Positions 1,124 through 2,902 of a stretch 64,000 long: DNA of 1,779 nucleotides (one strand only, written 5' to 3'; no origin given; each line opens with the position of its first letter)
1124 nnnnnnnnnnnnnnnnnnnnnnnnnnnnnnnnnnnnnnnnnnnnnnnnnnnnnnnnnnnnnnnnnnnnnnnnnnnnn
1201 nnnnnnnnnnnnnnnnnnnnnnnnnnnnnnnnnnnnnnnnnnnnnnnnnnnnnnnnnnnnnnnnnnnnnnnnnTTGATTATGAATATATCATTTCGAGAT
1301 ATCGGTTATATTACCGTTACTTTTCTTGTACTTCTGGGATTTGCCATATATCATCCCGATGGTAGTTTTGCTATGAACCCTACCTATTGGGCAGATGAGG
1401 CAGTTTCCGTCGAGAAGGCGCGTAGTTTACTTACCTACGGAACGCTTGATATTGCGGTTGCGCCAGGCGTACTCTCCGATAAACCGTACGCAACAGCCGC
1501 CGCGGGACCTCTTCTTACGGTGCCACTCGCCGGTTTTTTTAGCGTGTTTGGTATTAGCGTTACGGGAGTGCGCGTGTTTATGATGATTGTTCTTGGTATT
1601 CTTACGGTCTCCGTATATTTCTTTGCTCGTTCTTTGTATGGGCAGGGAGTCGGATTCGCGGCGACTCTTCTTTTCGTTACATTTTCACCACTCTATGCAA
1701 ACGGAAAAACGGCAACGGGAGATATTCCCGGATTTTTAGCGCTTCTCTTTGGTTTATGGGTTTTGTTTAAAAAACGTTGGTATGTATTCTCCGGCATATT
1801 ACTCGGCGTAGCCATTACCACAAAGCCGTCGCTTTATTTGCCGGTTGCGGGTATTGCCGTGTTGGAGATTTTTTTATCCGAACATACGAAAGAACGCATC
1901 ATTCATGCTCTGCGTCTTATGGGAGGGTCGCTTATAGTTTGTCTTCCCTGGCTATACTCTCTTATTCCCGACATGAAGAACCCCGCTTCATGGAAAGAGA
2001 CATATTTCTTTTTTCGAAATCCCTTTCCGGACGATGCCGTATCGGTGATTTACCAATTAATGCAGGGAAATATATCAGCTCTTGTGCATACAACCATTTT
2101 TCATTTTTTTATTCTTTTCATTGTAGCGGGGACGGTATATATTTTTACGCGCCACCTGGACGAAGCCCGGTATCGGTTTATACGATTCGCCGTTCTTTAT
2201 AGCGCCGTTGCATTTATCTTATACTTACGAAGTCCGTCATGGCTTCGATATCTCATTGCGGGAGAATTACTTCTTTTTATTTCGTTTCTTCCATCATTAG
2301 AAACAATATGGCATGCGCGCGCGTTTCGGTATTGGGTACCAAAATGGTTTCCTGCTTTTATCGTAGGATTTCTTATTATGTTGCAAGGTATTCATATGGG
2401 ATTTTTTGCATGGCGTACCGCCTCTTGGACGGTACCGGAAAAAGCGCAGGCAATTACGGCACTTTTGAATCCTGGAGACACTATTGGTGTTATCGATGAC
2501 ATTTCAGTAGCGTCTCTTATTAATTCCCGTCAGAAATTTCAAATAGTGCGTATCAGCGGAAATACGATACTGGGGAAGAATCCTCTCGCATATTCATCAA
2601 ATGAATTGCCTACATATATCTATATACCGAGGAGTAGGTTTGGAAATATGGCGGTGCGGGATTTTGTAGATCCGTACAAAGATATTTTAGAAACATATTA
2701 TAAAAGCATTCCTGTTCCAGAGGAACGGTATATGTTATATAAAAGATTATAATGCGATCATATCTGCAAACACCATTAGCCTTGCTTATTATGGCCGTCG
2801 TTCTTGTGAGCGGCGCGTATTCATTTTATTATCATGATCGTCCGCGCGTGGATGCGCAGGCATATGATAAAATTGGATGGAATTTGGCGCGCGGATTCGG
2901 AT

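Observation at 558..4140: Three repeated modules of a Ppm1/DPM1-like soluble GT2 followed by a GT-C membrane transferase: an actinobacterial-style lipid-linked monosaccharide glycosylation system in triplicate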

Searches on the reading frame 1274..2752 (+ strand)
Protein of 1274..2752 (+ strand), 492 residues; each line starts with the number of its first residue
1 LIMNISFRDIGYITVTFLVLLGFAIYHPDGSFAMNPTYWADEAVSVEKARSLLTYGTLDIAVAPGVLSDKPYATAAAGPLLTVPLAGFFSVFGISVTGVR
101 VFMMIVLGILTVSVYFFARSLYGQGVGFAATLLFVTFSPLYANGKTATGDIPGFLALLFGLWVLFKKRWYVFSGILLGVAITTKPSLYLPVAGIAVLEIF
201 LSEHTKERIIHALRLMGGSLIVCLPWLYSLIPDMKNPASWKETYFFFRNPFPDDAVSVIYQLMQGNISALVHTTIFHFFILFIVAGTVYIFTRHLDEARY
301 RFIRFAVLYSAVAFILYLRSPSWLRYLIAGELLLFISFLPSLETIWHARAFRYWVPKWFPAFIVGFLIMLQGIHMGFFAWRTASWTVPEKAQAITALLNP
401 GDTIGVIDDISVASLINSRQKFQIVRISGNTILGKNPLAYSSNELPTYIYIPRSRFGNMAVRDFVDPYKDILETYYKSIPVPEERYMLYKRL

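Call 4: search_protein_families(library=pfam, proteins=[window:1274-2752:+], max_evalue=0.1)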
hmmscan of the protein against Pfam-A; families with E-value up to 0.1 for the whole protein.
window:1274-2752:+ (492 aa): 2 families
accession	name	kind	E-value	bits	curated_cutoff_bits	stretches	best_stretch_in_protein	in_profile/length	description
PF13231.12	PMT_2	-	1e-10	42.5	26.1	1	84-228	9-159/160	Dolichyl-phosphate-mannose-protein mannosyltransferase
PF18303.6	Saf_2TM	-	0.065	13.5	29.5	0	263-300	59-96/152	SAVED-fused 2TM effector domain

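Call 5: search_protein_families(library=ncbifam, proteins=[window:1274-2752:+], max_evalue=0.1)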
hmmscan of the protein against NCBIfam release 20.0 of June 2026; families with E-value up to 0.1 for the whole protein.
window:1274-2752:+ (492 aa): 0 families

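Call 18: find_homologous_proteins(query=window:1274-2752:+, max_evalue=0.001)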
Query window:1274-2752:+ (492 aa): 16 proteins with E <= 0.001 among 8000 candidates.
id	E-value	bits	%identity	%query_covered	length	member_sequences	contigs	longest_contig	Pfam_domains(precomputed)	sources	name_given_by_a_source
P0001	0.0e+0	1097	100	100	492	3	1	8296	PF13231.13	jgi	-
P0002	1.1e-153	531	51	95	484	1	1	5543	PF13231.13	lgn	-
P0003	3.7e-151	522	50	100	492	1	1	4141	PF13231.13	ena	-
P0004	6.8e-150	518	50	99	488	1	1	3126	PF13231.13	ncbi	-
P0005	7.1e-150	518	51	100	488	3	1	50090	PF13231.13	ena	-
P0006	3.6e-149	516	50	100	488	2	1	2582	PF13231.13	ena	-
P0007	6.3e-149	515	49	99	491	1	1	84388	PF13231.13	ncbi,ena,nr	ncbi:MAG: glycosyltransferase [Parcubacteria group bacterium Gr01-1014_29]|nr:MAG: glycosyltransfera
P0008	3.3e-147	509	50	99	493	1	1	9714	PF13231.13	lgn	-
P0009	1.0e-146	508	49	95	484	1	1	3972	PF13231.13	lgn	-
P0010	5.7e-145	502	50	99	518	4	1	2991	PF13231.13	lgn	-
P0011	3.0e-144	500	49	100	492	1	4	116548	PF13231.13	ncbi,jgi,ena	-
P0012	5.1e-138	479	52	95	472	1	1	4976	PF13231.13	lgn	-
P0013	8.9e-128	445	45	98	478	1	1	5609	PF13231.13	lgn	-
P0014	2.8e-120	420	44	95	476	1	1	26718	PF13231.13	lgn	-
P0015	6.1e-119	416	47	91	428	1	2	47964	PF13231.13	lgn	-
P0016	1.9e-71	259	37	94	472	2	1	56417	PF13231.13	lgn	-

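Call 19: find_encoding_contigs(protein=P0007, flank=8000, max_places=2)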
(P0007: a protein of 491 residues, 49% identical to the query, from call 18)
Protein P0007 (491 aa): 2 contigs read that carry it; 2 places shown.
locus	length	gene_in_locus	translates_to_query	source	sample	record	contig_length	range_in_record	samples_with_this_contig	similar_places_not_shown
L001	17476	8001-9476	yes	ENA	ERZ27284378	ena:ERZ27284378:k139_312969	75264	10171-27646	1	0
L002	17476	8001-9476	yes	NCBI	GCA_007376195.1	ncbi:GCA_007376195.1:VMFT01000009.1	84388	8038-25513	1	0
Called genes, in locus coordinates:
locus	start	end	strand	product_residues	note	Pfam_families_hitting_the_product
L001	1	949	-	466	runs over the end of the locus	PF01139:RtcB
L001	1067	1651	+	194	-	PF09827:CRISPR_Cas2 (faint), PF20803:PaaX_M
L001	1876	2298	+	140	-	-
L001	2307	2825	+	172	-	-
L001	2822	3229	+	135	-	-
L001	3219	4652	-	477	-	PF01139:RtcB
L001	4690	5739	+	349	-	PF13439:Glyco_transf_4, PF13579:Glyco_trans_4_4 (weak), PF13692:Glyco_trans_1_4, PF00534:Glycos_transf_1, PF13524:Glyco_trans_1_2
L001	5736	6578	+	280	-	PF01522:Polysacc_deac_1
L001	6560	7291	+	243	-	-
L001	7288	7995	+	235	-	PF00535:Glycos_transf_2, PF13641:Glyco_tranf_2_3 (weak)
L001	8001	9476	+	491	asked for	PF13231:PMT_2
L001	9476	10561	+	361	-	PF13439:Glyco_transf_4 (weak), PF00534:Glycos_transf_1, PF13692:Glyco_trans_1_4, PF13524:Glyco_trans_1_2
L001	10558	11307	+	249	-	PF13489:Methyltransf_23, PF13847:Methyltransf_31 (weak), PF08241:Methyltransf_11, PF08242:Methyltransf_12, PF13649:Methyltransf_25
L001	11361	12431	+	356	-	PF01370:Epimerase, PF04321:RmlD_sub_bind, PF16363:GDP_Man_Dehyd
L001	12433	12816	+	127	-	-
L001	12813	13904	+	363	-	PF00266:Aminotran_5 (faint), PF01041:DegT_DnrJ_EryC1, PF01212:Beta_elim_lyase (faint)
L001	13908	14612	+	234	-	PF00535:Glycos_transf_2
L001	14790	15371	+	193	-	PF01209:Ubie_methyltran, PF05148:Methyltransf_8 (weak), PF05219:DREV, PF13489:Methyltransf_23, PF13847:Methyltransf_31, PF08241:Methyltransf_11, PF08242:Methyltransf_12, PF13649:Methyltransf_25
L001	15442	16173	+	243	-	PF00106:adh_short, PF13561:adh_short_C2, PF23441:SDR (weak)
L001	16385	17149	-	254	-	-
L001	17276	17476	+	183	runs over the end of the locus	PF00293:NUDIX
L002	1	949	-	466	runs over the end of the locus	PF01139:RtcB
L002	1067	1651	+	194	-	PF09827:CRISPR_Cas2 (faint), PF20803:PaaX_M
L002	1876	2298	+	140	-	-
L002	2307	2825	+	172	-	-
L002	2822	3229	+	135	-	-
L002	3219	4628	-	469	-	PF01139:RtcB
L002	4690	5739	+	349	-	PF13439:Glyco_transf_4, PF13579:Glyco_trans_4_4 (weak), PF13692:Glyco_trans_1_4, PF00534:Glycos_transf_1, PF13524:Glyco_trans_1_2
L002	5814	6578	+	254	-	PF01522:Polysacc_deac_1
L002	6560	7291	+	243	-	-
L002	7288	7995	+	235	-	PF00535:Glycos_transf_2, PF13641:Glyco_tranf_2_3 (weak)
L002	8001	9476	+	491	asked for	PF13231:PMT_2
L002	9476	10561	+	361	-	PF13439:Glyco_transf_4 (weak), PF00534:Glycos_transf_1, PF13692:Glyco_trans_1_4, PF13524:Glyco_trans_1_2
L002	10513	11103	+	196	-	PF13489:Methyltransf_23, PF13847:Methyltransf_31 (weak), PF08241:Methyltransf_11, PF08242:Methyltransf_12, PF13649:Methyltransf_25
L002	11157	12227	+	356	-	PF01370:Epimerase, PF04321:RmlD_sub_bind, PF16363:GDP_Man_Dehyd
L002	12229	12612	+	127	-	-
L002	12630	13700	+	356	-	PF01041:DegT_DnrJ_EryC1, PF00266:Aminotran_5 (faint), PF01212:Beta_elim_lyase (faint)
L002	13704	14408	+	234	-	PF00535:Glycos_transf_2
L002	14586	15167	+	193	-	PF01209:Ubie_methyltran, PF05148:Methyltransf_8 (weak), PF05219:DREV, PF13489:Methyltransf_23, PF13847:Methyltransf_31, PF08241:Methyltransf_11, PF08242:Methyltransf_12, PF13649:Methyltransf_25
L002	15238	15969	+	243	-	PF00106:adh_short, PF13561:adh_short_C2, PF23441:SDR (weak)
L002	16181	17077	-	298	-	-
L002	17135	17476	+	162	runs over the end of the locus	PF00293:NUDIX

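Call 20: find_encoding_contigs(protein=P0011, flank=8000, max_places=2)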
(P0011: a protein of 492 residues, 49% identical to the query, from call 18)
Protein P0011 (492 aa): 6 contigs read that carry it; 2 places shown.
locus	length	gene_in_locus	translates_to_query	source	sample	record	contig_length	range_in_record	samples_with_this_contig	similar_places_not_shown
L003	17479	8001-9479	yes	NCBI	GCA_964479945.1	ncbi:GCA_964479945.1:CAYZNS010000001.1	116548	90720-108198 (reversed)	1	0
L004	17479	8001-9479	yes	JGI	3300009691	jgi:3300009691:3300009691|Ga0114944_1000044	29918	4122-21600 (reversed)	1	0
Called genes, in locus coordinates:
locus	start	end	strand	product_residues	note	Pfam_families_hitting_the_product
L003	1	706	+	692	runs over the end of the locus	PF13620:CarboxypepD_reg (weak)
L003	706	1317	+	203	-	PF07963:N_methyl (weak)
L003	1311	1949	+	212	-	PF07963:N_methyl (weak)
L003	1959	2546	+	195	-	-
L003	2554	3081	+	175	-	-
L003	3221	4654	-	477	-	PF01139:RtcB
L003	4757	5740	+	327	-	PF13439:Glyco_transf_4 (weak), PF13692:Glyco_trans_1_4, PF00534:Glycos_transf_1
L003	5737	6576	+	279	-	PF01522:Polysacc_deac_1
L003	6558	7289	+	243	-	-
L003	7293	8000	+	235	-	PF00535:Glycos_transf_2, PF13641:Glyco_tranf_2_3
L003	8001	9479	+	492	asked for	PF13231:PMT_2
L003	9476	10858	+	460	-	PF13231:PMT_2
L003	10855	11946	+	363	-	PF13439:Glyco_transf_4 (weak), PF00534:Glycos_transf_1, PF13692:Glyco_trans_1_4, PF13524:Glyco_trans_1_2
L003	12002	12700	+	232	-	PF13489:Methyltransf_23, PF13847:Methyltransf_31 (weak), PF08241:Methyltransf_11, PF08242:Methyltransf_12, PF13649:Methyltransf_25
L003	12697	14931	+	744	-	PF01370:Epimerase, PF04321:RmlD_sub_bind, PF16363:GDP_Man_Dehyd, PF01370:Epimerase, PF16363:GDP_Man_Dehyd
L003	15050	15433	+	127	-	-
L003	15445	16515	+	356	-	PF01041:DegT_DnrJ_EryC1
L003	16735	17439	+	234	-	PF00535:Glycos_transf_2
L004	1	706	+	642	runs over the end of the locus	PF13620:CarboxypepD_reg (weak)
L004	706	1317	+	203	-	PF07963:N_methyl (weak)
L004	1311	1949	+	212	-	PF07963:N_methyl (weak)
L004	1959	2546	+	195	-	-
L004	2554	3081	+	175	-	-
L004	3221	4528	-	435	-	PF01139:RtcB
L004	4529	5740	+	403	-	PF13439:Glyco_transf_4 (weak), PF13692:Glyco_trans_1_4, PF00534:Glycos_transf_1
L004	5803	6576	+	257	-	PF01522:Polysacc_deac_1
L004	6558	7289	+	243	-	-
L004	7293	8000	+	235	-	PF00535:Glycos_transf_2, PF13641:Glyco_tranf_2_3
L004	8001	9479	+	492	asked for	PF13231:PMT_2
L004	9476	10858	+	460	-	PF13231:PMT_2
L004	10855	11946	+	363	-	PF13439:Glyco_transf_4 (weak), PF00534:Glycos_transf_1, PF13692:Glyco_trans_1_4, PF13524:Glyco_trans_1_2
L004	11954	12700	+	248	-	PF13489:Methyltransf_23, PF13847:Methyltransf_31 (weak), PF08241:Methyltransf_11, PF08242:Methyltransf_12, PF13649:Methyltransf_25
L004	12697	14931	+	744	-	PF01370:Epimerase, PF04321:RmlD_sub_bind, PF16363:GDP_Man_Dehyd, PF01370:Epimerase, PF16363:GDP_Man_Dehyd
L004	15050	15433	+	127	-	-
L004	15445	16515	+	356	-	PF01041:DegT_DnrJ_EryC1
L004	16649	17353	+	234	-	PF00535:Glycos_transf_2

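Call 21: find_encoding_contigs(protein=P0016, flank=8000, max_places=2)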
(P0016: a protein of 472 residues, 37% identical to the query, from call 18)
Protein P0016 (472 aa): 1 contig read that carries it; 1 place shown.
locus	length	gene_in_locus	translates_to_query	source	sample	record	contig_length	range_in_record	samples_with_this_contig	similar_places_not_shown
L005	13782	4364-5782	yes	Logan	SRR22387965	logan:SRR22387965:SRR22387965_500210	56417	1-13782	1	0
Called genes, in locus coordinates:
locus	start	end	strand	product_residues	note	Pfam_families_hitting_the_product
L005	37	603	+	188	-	-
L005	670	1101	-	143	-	PF00908:dTDP_sugar_isom, PF05523:FdtA, PF14667:Polysacc_synt_C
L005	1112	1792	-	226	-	-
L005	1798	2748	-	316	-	PF01370:Epimerase, PF04321:RmlD_sub_bind, PF16363:GDP_Man_Dehyd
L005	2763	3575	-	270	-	PF01370:Epimerase, PF07993:NAD_binding_4 (faint), PF01073:3Beta_HSD, PF16363:GDP_Man_Dehyd, PF04321:RmlD_sub_bind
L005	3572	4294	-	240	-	PF00535:Glycos_transf_2, PF10111:Glyco_tranf_2_2 (weak), PF13641:Glyco_tranf_2_3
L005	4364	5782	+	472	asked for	PF13231:PMT_2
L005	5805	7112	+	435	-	PF13231:PMT_2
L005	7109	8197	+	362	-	PF13439:Glyco_transf_4 (weak), PF00534:Glycos_transf_1, PF13692:Glyco_trans_1_4, PF13524:Glyco_trans_1_2 (weak)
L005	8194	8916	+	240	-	PF01522:Polysacc_deac_1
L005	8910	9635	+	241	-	-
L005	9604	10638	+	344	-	PF13692:Glyco_trans_1_4, PF00534:Glycos_transf_1, PF13524:Glyco_trans_1_2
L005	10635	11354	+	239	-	PF05175:MTS (weak), PF13847:Methyltransf_31, PF08241:Methyltransf_11, PF08242:Methyltransf_12, PF13649:Methyltransf_25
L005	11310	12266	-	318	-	PF00535:Glycos_transf_2, PF10111:Glyco_tranf_2_2, PF13641:Glyco_tranf_2_3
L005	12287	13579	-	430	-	PF08421:Methyltransf_13, PF13489:Methyltransf_23, PF08241:Methyltransf_11 (weak), PF08242:Methyltransf_12 (weak), PF08484:Methyltransf_14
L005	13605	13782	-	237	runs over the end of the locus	PF00535:Glycos_transf_2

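Call 25: search_solved_structures(query=A1, max_evalue=10, show_alignments=2)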
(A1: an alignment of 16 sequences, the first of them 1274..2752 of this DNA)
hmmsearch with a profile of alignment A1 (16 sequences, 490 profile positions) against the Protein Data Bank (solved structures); distinct sequences matched with E-value up to 10: 0.

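Call 32: predict_structure(alignment_id=A1)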
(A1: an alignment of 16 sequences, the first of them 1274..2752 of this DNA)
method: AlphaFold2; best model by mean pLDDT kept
length: 492 residues; sequences in the alignment: 16
mean_pLDDT: 78.4   pTM: 0.82
mean pLDDT of the five models: 78.4, 77.8, 77.5, 73.8, 72.7
residues with pLDDT >= 90: 151; 70-90: 215; 50-70: 77; < 50: 49
segments of 3 or more residues with pLDDT < 50: 27-34, 142-147, 455-465, 467-471, 478-492
pLDDT, mean of each block of 10 residues (from residue 1): 76 92 61 53 80 86 83 71 88 80 85 95 95 82 53 91 95 95 82 93 88 96 88 85 75 67 79 84 96 90 96 86 77 95 85 82 93 74 63 77 75 82 67 68 69 48 47 49 35 27
secondary structure, 60 per line:
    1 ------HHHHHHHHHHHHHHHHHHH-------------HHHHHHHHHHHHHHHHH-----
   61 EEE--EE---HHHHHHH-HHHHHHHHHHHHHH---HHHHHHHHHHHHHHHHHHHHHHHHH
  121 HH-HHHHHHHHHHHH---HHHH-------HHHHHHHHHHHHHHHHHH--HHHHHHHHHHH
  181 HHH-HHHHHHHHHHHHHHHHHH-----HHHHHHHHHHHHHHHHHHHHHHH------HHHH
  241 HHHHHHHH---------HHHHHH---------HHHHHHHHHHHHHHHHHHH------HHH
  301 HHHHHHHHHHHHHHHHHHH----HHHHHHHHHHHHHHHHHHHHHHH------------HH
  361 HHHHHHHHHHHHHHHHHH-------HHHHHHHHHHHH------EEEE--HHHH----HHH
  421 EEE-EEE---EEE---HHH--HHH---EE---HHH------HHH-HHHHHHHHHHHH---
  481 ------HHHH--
elements in order: H7-25 H39-55 E61-63 H71-77 H79-92 H96-122 H124-135 H139-142 H150-167 H170-183 H185-202 H208-230 H237-248 H258-263 H273-291 H298-319 H324-346 H359-378 H386-397 E404-407 H410-413 E421-423 E425-427 E431-433 H466-477 H487-490

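Call 35: fold_search(model_id=the predicted structure, library=pdb)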
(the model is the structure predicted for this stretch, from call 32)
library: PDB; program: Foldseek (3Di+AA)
matches with E <= 10: 461; with E <= 0.001: 25
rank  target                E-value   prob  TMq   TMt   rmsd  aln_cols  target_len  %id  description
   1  5ezm                  1.2e-06  1.00  0.54  0.51   9.1       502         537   15  Crystal Structure of ArnT from Cupriavidus metallidurans in the apo state (released 2016-02-17)
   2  5f15                  1.3e-06  1.00  0.55  0.51  10.7       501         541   13  Crystal Structure of ArnT from Cupriavidus metallidurans bound to Undecaprenyl phosphate (released 2016-02-17)
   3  5gmy_A                5.5e-06  1.00  0.53  0.33  12.1       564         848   11  Crystal structure of the Archaeoglobus fulgidus oligosaccharyltransferase (O29867_ARCFU) tethered with an acceptor pep (released 2017-02-01)
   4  6s7t_A                7.9e-06  1.00  0.54  0.40   9.8       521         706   11  Cryo-EM structure of human oligosaccharyltransferase complex OST-B (released 2019-12-18)
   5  3waj                  1.1e-05  1.00  0.54  0.35  11.1       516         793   13  Crystal structure of the Archaeoglobus fulgidus oligosaccharyltransferase (O29867_ARCFU) complex with Zn and sulfate (released 2013-10-30)
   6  7e9s_A                1.2e-05  1.00  0.50  0.31  11.8       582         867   12  Archaeal oligosaccharyltransferase AglB from Archaeoglobus fulgidus in complex with an inhibitory peptide and a dolich (released 2021-09-08)
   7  8agc_A                1.5e-05  1.00  0.53  0.40  13.4       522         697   10  Structure of yeast oligosaccharylransferase complex with lipid-linked oligosaccharide and non-acceptor peptide bound (released 2022-12-07)
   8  3wak                  1.5e-05  1.00  0.51  0.31  13.4       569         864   10  Crystal structure of the Archaeoglobus fulgidus oligosaccharyltransferase (O29867_ARCFU) in the apo form (released 2013-10-30)
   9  8agb_A                1.5e-05  1.00  0.55  0.44  10.9       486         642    9  Structure of yeast oligosaccharylransferase complex with lipid-linked oligosaccharide bound (released 2022-12-07)
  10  8b6l_I                1.6e-05  1.00  0.54  0.41  11.2       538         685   10  Subtomogram average of the human Sec61-TRAP-OSTA-translocon (released 2022-12-07)
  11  8pn9_A                1.8e-05  1.00  0.57  0.44  10.6       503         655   11  Structure of human oligosaccharyltransferase OST-A complex bound to NGI-1 (released 2024-05-08)
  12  6ftg_5                2.1e-05  1.00  0.48  0.39  14.7       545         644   11  Subtomogram average of OST-containing ribosome-translocon complexes from canine rough microsomal membranes (released 2018-03-21)
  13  7oci_F                2.3e-05  1.00  0.52  0.42  11.6       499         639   11  Cryo-EM structure of yeast Ost6p containing oligosaccharyltransferase complex (released 2022-02-16)
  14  9n9j_I                2.6e-05  1.00  0.53  0.39  12.6       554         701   11  Structure of a GRP94 folding intermediate engaged with a CCDC134- and FKBP11-bound secretory translocon (released 2025-11-19)
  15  3rce_A                2.7e-05  1.00  0.51  0.39  11.1       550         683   15  Bacterial oligosaccharyltransferase PglB (released 2011-06-15)
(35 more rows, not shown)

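Call 72: search_protein_families(library=ncbifam, proteins=[L003:6558-7289:+], max_evalue=1e-8)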
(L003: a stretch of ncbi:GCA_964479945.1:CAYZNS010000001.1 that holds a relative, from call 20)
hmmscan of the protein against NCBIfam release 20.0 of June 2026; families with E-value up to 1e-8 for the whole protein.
L003:6558-7289:+ (243 aa): 0 families

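Call 81: search_protein_families(library=pfam, proteins=[L001:12433-12816:+, L003:6558-7289:+], max_evalue=0.05)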
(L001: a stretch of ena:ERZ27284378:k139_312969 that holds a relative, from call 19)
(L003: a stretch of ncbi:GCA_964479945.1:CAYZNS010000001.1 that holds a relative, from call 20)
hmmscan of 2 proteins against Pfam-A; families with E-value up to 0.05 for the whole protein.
L001:12433-12816:+ (127 aa): 0 families

L003:6558-7289:+ (243 aa): 0 families
